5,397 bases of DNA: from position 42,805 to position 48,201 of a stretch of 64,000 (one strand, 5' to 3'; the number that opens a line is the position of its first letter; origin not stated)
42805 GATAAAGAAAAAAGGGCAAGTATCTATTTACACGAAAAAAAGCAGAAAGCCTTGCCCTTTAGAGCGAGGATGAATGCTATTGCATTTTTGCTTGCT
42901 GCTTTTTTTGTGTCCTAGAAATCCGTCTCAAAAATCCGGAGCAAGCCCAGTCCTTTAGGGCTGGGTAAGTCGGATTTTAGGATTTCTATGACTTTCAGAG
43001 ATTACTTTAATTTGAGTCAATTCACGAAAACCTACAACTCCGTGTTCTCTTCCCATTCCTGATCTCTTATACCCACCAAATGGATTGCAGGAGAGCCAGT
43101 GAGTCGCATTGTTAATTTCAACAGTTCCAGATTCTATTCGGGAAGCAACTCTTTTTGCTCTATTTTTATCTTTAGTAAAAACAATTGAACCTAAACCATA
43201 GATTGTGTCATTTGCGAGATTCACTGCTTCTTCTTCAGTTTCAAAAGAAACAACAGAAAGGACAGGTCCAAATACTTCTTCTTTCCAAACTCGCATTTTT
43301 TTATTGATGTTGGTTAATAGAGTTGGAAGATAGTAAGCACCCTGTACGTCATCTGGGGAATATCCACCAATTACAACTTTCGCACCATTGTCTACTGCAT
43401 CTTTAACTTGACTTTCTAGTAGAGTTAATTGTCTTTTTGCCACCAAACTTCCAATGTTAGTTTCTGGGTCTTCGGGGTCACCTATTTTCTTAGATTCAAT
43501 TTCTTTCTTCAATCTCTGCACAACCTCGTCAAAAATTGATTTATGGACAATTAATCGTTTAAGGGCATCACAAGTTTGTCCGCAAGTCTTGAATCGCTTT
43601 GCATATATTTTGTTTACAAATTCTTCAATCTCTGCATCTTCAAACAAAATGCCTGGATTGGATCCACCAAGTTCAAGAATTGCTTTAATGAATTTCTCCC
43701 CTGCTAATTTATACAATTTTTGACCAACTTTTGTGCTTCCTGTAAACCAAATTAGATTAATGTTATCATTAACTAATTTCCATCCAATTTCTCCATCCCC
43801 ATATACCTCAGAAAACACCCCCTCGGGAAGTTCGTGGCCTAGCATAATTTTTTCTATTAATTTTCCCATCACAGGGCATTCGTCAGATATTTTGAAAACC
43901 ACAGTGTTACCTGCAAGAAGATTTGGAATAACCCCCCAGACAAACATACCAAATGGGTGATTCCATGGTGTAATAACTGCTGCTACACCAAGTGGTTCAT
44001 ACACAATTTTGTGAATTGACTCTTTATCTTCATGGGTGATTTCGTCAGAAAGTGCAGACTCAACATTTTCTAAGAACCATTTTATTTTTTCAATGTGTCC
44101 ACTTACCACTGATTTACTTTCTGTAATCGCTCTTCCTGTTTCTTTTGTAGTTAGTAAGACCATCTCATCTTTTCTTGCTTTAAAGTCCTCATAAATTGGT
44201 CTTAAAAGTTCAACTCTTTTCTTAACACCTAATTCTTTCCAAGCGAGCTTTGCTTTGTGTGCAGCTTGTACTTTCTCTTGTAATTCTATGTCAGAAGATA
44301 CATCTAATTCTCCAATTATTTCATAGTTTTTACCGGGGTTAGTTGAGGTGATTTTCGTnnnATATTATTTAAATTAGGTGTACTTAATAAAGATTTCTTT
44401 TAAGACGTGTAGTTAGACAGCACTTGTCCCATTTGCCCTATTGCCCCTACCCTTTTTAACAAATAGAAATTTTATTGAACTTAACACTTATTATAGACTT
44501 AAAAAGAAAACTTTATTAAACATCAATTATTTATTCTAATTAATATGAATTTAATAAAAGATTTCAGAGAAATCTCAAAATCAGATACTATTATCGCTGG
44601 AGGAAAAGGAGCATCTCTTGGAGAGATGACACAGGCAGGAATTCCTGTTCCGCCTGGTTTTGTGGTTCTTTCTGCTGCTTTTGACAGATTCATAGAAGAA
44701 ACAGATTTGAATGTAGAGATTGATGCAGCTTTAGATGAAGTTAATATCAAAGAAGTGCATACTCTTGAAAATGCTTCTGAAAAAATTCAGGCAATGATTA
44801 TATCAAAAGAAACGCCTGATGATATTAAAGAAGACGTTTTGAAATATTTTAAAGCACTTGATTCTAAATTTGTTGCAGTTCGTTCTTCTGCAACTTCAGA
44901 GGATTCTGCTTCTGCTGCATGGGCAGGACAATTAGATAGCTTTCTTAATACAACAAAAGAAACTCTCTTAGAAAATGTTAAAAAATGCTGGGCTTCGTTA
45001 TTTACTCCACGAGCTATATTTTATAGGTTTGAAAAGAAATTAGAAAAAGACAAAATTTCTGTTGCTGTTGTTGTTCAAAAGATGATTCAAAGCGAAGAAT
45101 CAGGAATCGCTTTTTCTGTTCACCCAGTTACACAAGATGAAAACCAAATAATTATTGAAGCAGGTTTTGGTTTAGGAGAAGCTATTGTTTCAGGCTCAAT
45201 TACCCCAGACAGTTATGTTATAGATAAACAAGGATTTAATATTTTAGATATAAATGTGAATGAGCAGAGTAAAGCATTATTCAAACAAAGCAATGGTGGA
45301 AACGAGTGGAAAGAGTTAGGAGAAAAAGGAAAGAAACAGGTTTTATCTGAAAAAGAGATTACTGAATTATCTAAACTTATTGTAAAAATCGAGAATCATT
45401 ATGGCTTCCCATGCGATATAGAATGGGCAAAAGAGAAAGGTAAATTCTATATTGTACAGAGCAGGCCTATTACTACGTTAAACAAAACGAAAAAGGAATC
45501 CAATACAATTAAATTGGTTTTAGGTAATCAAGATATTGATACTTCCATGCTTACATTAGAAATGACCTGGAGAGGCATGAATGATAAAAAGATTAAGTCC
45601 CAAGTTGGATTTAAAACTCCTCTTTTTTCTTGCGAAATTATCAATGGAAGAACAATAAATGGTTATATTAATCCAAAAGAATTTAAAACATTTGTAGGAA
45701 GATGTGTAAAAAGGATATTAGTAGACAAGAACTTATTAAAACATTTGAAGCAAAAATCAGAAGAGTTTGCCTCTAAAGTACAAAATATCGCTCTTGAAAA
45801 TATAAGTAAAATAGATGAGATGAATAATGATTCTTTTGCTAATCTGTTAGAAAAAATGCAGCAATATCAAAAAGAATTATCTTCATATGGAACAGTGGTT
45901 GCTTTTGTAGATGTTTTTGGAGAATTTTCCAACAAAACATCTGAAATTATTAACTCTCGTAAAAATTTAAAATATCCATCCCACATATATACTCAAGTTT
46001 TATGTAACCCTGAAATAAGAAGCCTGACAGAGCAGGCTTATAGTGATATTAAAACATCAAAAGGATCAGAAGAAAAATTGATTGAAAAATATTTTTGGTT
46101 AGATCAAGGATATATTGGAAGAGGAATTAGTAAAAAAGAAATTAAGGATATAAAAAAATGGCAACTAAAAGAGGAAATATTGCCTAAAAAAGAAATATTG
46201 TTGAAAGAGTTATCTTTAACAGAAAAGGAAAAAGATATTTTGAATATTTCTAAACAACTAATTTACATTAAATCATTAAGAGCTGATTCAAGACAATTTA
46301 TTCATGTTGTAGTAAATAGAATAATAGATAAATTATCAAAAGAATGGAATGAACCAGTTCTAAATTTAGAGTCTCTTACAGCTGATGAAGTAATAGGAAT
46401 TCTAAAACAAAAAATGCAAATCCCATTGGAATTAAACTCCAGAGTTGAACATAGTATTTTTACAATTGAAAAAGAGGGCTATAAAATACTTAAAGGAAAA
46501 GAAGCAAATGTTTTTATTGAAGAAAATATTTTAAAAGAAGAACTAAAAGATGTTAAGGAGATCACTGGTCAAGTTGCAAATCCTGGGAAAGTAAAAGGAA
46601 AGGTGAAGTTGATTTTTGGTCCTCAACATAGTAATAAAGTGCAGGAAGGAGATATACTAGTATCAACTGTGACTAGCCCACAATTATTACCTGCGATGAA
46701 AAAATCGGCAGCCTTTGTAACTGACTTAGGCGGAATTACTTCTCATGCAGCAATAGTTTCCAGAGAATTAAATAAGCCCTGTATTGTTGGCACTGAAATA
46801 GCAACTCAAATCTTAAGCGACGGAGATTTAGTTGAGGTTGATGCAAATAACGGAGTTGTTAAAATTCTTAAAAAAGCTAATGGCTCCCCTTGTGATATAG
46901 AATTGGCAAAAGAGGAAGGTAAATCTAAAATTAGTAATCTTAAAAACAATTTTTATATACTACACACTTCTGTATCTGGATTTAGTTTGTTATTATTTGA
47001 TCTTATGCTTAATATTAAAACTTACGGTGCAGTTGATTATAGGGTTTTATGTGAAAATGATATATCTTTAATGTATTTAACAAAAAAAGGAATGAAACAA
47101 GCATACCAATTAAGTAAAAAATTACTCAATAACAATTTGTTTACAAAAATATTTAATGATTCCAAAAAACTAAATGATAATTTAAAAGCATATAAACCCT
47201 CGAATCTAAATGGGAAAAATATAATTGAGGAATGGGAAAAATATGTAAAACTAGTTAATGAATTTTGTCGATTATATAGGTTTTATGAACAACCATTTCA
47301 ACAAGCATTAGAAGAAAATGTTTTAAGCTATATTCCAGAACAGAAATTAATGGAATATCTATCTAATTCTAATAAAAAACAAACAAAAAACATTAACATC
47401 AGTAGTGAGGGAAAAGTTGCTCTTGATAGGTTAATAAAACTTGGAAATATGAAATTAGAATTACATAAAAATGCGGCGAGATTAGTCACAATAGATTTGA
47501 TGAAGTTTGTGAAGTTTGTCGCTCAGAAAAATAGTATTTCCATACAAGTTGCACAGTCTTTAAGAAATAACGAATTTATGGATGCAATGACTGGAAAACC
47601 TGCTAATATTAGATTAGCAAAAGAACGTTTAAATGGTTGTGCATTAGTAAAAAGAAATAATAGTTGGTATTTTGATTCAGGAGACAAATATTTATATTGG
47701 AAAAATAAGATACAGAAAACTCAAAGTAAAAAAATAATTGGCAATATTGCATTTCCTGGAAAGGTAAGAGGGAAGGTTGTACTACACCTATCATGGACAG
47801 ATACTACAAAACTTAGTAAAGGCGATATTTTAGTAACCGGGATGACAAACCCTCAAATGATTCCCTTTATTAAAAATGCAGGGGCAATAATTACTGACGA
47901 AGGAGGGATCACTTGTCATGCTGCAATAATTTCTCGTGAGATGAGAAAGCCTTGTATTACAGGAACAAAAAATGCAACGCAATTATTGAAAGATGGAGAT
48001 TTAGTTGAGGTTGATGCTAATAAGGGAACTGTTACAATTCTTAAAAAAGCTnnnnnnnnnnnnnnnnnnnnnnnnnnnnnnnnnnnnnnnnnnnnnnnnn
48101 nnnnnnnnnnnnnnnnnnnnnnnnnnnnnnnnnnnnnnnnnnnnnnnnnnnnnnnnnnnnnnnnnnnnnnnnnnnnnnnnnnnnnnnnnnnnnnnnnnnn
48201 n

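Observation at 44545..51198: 2217-aa ORF built from one PEP-synthase-type ATP-grasp domain and four iterated middle + phosphohistidine swivel modules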

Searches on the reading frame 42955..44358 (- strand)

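Call 10: search_protein_families(library=pfam, proteins=[window:42955-44358:-], max_evalue=0.001)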
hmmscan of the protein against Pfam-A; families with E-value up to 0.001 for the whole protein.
window:42955-44358:- (467 aa): 1 family
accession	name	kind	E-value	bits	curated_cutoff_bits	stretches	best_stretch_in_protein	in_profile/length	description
PF00171.27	Aldedh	-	3e-133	445.2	23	1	2-453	8-461/461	Aldehyde dehydrogenase family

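Call 64: search_protein_families(library=ncbifam, proteins=[window:42955-44358:-], max_evalue=0.001)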
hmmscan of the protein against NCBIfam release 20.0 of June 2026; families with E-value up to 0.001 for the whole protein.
window:42955-44358:- (467 aa): 44 families (the best 25 are shown)
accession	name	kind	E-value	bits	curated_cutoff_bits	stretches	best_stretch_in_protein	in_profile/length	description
NF006916.0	PRK09407.1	equivalog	4.6e-106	355.5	521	1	13-457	45-494/526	succinic semialdehyde dehydrogenase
TIGR01804.1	BADH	equivalog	3.9e-104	348.7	668.6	1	7-451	19-467/467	betaine-aldehyde dehydrogenase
TIGR02299.1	HpaE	equivalog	8.1e-103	344.6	638.35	1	13-463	27-484/488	5-carboxymethyl-2-hydroxymuconate semialdehyde dehydrogenase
TIGR01780.1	SSADH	subfamily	1.9e-101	340.1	646.35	1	12-451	7-448/448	succinate-semialdehyde dehydrogenase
NF010000.0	PRK13473.1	subfamily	2.2e-99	333.3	615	1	7-454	23-471/475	aminobutyraldehyde dehydrogenase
NF009725.0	PRK13252.1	equivalog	2.9e-96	322.8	593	1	3-453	24-477/488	betaine-aldehyde dehydrogenase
NF040648.1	lactal_redase_Meth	equivalog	3.8e-95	319.6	650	1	10-453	19-460/463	lactaldehyde dehydrogenase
TIGR03216.1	OH_muco_semi_DH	equivalog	1.9e-93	313.7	693.25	1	6-451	19-475/481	2-hydroxymuconic semialdehyde dehydrogenase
NF006915.0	PRK09406.1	equivalog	6e-92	308.9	730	1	3-453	3-454/457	NADP-dependent succinic semialdehyde dehydrogenase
NF042993.1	AlphKGSA_gudD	equivalog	3e-91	306.6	770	1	3-453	21-478/481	alpha-ketoglutaric semialdehyde dehydrogenase GucD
NF052305.1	DioxValDhHalo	equivalog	1.4e-90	304.5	750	1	3-454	22-480/483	2,5-dioxovalerate dehydrogenase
NF007497.0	PRK10090.1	equivalog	6.5e-87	292.3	500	1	6-453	27-475/480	aldehyde dehydrogenase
NF050026.1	AcaldDHExaC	equivalog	7.9e-85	285.4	900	1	15-456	44-494/503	acetaldehyde dehydrogenase ExaC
NF008415.0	PRK11241.1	equivalog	1.3e-83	281.3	828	1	3-453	28-478/482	NADP-dependent succinate-semialdehyde dehydrogenase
TIGR04284.1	aldehy_Rv0768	hypoth_equivalog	2.5e-83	280.7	775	1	12-455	25-478/480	aldehyde dehydrogenase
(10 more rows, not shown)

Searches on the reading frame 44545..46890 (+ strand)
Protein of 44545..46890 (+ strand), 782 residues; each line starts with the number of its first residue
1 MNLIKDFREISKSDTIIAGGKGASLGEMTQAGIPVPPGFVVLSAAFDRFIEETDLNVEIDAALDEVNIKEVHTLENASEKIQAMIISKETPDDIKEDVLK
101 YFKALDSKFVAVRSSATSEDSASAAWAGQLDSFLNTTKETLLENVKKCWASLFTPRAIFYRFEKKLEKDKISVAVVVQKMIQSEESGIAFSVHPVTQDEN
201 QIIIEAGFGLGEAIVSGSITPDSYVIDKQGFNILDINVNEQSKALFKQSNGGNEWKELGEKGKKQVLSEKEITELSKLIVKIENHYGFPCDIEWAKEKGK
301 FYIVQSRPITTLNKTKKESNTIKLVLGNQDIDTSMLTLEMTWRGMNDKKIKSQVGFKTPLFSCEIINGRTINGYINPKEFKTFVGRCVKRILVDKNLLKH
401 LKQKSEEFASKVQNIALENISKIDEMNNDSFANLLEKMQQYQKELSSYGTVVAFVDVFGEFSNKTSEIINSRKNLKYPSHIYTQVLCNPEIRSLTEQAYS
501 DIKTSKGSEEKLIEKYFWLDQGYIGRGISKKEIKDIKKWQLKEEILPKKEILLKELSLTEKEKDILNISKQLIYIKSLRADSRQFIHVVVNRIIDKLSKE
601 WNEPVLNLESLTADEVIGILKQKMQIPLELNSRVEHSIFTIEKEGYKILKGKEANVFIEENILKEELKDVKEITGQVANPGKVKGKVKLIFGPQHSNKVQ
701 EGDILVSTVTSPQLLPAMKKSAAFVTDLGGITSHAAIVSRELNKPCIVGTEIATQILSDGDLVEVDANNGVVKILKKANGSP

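Call 14: search_solved_structures(query=window:44545-46890:+, max_evalue=0.001)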
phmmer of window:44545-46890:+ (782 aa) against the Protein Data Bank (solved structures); distinct sequences matched with E-value up to 0.001: 31.
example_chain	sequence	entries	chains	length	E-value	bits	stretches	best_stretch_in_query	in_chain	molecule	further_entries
8a8e_A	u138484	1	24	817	1.9e-96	327.4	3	64-315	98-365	Phosphoenolpyruvate synthase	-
9dae_A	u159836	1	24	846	1.6e-88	301.2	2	8-313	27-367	Phosphoenolpyruvate synthase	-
5fbs_A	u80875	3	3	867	3.1e-76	260.5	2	6-330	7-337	Phosphoenolpyruvate synthase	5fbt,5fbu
5hv2_A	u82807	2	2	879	3.3e-76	260.5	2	6-330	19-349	Phosphoenolpyruvate synthase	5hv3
5hv1_A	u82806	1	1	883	3.3e-76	260.5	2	6-330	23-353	Phosphoenolpyruvate synthase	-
5hv6_A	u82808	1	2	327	1e-58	202.7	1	6-311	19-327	Phosphoenolpyruvate synthase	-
2ols_A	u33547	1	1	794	7.6e-58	199.7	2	7-320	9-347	Phosphoenolpyruvate synthase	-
9goj_A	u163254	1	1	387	2.5e-51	178.2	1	4-320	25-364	Phosphoenolpyruvate synthase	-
1dik_A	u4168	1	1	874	1.8e-13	53.1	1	672-750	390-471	PYRUVATE PHOSPHATE DIKINASE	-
9pzl_A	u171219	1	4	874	1.8e-13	53.1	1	672-750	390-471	Pyruvate, phosphate dikinase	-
1kbl_A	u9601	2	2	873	1.8e-13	53.1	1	672-750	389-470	PYRUVATE PHOSPHATE DIKINASE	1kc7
2dik_A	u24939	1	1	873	5.1e-13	51.6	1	672-750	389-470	PROTEIN (PYRUVATE PHOSPHATE DIKINASE)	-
2x0s_A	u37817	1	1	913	7.9e-13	50.9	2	16-59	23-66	PYRUVATE PHOSPHATE DIKINASE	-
1ggo_A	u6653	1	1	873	8.9e-13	50.8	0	672-750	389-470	PROTEIN (PYRUVATE, PHOSPHATE DIKINASE)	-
2e28_A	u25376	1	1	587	1e-12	50.5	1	694-772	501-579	Pyruvate kinase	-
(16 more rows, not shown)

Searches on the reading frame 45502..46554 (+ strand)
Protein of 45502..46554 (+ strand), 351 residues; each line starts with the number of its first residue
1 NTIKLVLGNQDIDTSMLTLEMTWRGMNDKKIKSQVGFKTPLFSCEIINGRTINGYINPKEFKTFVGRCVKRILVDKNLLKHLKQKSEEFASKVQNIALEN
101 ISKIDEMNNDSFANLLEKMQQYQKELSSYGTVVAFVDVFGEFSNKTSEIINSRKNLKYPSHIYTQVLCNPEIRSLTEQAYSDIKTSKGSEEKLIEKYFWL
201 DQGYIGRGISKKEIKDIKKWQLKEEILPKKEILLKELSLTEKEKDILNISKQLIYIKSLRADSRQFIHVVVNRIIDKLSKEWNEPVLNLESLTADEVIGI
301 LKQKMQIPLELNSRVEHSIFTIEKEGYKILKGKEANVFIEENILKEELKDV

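Call 18: search_protein_families(library=pfam, proteins=[window:45502-46554:+], max_evalue=10)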
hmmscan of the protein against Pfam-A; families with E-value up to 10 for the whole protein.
window:45502-46554:+ (351 aa): 2 families
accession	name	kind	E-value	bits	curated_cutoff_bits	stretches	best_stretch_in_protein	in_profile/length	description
PF08465.15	Herpes_TK_C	-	0.17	12.1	21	1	162-174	13-25/33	Thymidine kinase from Herpesvirus C-terminal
PF07410.16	Phage_Gp111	-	0.61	11.1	27.1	1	304-342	73-112/117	Streptococcus thermophilus bacteriophage Gp111 protein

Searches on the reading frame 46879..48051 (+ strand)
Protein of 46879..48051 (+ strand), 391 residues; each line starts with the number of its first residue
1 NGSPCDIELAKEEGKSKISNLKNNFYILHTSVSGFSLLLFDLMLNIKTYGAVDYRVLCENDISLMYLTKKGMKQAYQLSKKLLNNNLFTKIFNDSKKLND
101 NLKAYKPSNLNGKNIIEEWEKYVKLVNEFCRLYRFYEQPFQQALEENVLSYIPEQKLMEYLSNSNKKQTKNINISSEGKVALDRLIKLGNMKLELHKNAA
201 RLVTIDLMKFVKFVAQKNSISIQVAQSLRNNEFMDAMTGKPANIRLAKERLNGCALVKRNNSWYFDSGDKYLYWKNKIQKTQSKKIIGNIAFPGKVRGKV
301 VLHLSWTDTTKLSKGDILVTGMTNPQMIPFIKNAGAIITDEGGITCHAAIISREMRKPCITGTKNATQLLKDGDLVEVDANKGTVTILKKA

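Call 81: predict_structure(alignment_id=A2)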
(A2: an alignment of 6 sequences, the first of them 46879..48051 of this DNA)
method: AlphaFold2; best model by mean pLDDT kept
length: 391 residues; sequences in the alignment: 6
mean_pLDDT: 87.3   pTM: 0.85
mean pLDDT of the five models: 87.3, 86.4, 85.7, 85.1, 72.2
residues with pLDDT >= 90: 246; 70-90: 110; 50-70: 10; < 50: 25
segments of 3 or more residues with pLDDT < 50: 1-12, 14-23
pLDDT, mean of each block of 10 residues (from residue 1): 41 43 71 91 90 92 92 92 94 97 90 93 95 92 91 80 58 79 91 89 88 95 96 95 95 93 92 92 88 95 89 96 84 94 86 90 93 97 92 59
secondary structure, 60 per line:
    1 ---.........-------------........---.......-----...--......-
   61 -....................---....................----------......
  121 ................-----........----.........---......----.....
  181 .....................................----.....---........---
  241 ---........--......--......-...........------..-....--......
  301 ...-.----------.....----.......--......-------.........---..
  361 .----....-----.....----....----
elements in order: H4-12 E26-33 H37-43 E54-59 E62-68 H69-81 H85-104 H115-136 H142-149 H154-162 H166-171 H176-217 H222-226 H230-237 H244-251 E254-259 E262-267 H269-279 E289-292 E295-303 E316-320 H325-331 E334-339 H347-355 E359-361 H366-369 E375-379 E384-387

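Call 83: fold_search(model_id=the predicted structure, library=pdb)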
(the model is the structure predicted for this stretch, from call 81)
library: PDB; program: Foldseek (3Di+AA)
matches with E <= 10: 228; with E <= 0.001: 36
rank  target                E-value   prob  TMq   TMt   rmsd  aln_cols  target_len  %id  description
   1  5fbu                  2.3e-11  1.00  0.40  0.25  19.7       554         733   14  Crystal structure of rifampin phosphotransferase RPH-Lm from Listeria monocytogenes in complex with rifampin-phosphate (released 2015-12-30)
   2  5fbt                  7.1e-11  1.00  0.37  0.21  15.6       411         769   16  Crystal structure of rifampin phosphotransferase RPH-Lm from Listeria monocytogenes in complex with rifampin (released 2015-12-30)
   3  5hv2                  1.3e-10  1.00  0.24  0.12  20.6       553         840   14  Rifampin phosphotransferase G527Y mutant from Listeria monocytogenes (released 2016-03-30)
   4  5fbs                  3.3e-10  1.00  0.42  0.24  15.7       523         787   14  Crystal structure of rifampin phosphotransferase RPH-Lm from Listeria monocytogenes in complex with ADP and magnesium (released 2016-01-13)
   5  5hv1                  5.5e-10  1.00  0.37  0.19  14.3       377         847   16  Rifampin phosphotransferase in complex with AMPPNP and rifampin from Listeria monocytogenes (released 2016-03-30)
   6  5hv3                  6.1e-10  1.00  0.25  0.12  19.5       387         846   17  Rifampin phosphotransferase G527Y mutant in complex with AMPPNP from Listeria monocytogenes (released 2016-03-30)
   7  2e28                  2.5e-07  1.00  0.23  0.15  26.0       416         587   16  Crystal structure analysis of pyruvate kinase from Bacillus stearothermophilus (released 2008-02-05)
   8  1kbl                  6.7e-07  1.00  0.21  0.10  20.8       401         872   14  PYRUVATE PHOSPHATE DIKINASE (released 2002-01-30)
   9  5jvj_B                1.6e-06  1.00  0.23  0.11  23.3       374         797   14  C4-type pyruvate phosphate dikinase: different conformational states of the nucleotide binding domain in the dimer (released 2017-04-05)
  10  5lu4_A                2.9e-06  1.00  0.23  0.11  24.9       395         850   15  C4-type pyruvate phosphate dikinase: conformational intermediate of central domain in the swiveling mechanism (released 2017-05-24)
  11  5jvj_A                3.6e-06  1.00  0.23  0.10  24.3       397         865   15  C4-type pyruvate phosphate dikinase: different conformational states of the nucleotide binding domain in the dimer (released 2017-04-05)
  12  2r82                  6.4e-06  1.00  0.22  0.10  25.8       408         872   13  Pyruvate phosphate dikinase (PPDK) triple mutant R219E/E271R/S262D adapts a second conformational state (released 2008-01-01)
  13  5jvl_C                8.7e-06  1.00  0.22  0.10  23.7       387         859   14  C4-type pyruvate phospate dikinase: nucleotide binding domain with bound ATP analogue (released 2017-04-05)
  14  5lu4_B                9.2e-06  1.00  0.22  0.11  23.8       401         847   14  C4-type pyruvate phosphate dikinase: conformational intermediate of central domain in the swiveling mechanism (released 2017-05-24)
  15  5jvl_A                1.4e-05  1.00  0.22  0.10  24.6       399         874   15  C4-type pyruvate phospate dikinase: nucleotide binding domain with bound ATP analogue (released 2017-04-05)
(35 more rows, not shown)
